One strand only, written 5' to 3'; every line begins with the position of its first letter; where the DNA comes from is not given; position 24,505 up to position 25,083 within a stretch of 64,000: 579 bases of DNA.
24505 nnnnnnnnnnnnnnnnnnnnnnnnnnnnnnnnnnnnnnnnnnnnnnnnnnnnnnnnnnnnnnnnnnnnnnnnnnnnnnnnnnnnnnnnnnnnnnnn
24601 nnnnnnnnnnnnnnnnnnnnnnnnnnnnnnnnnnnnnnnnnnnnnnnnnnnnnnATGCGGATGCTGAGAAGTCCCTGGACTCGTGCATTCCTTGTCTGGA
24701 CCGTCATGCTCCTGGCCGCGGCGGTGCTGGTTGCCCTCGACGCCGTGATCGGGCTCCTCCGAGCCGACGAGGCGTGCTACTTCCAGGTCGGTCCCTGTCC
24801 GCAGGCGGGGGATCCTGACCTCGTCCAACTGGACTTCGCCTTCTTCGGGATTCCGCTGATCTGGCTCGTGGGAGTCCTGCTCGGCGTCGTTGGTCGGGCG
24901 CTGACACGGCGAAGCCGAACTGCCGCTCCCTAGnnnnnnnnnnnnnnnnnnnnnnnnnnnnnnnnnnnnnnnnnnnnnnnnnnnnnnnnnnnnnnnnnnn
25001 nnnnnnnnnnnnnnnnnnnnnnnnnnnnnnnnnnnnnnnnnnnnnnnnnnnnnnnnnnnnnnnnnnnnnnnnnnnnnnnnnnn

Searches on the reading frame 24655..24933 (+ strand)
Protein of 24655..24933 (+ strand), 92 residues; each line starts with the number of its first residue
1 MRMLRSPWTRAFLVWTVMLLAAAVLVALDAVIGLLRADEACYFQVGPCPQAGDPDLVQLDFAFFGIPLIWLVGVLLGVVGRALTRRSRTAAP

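Call 6: search_protein_families(library=pfam, proteins=[window:24655-24933:+], max_evalue=1)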
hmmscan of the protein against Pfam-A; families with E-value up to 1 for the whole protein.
window:24655-24933:+ (92 aa): 0 families

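Call 7: search_protein_families(library=padloc, proteins=[window:24655-24933:+], max_evalue=1)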
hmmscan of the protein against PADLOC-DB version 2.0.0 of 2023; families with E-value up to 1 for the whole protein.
window:24655-24933:+ (92 aa): 0 families

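Call 8: search_protein_families(library=phrogs, proteins=[window:24655-24933:+], max_evalue=1)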
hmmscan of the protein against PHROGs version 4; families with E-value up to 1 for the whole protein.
window:24655-24933:+ (92 aa): 2 families
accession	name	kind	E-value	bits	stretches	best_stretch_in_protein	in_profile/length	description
phrog_11742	-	unknown function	0.29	12.4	0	45-90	33-76/84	-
phrog_34617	-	unknown function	0.33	12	1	13-44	5-36/186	-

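Call 9: search_protein_families(library=ncbifam, proteins=[window:24655-24933:+], max_evalue=1)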
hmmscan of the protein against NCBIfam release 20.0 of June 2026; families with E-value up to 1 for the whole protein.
window:24655-24933:+ (92 aa): 1 family
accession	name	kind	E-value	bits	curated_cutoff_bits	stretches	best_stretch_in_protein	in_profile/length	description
NF004617.0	PRK05951.1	equivalog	0.049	12.7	239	1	14-80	238-303/306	prenyltransferase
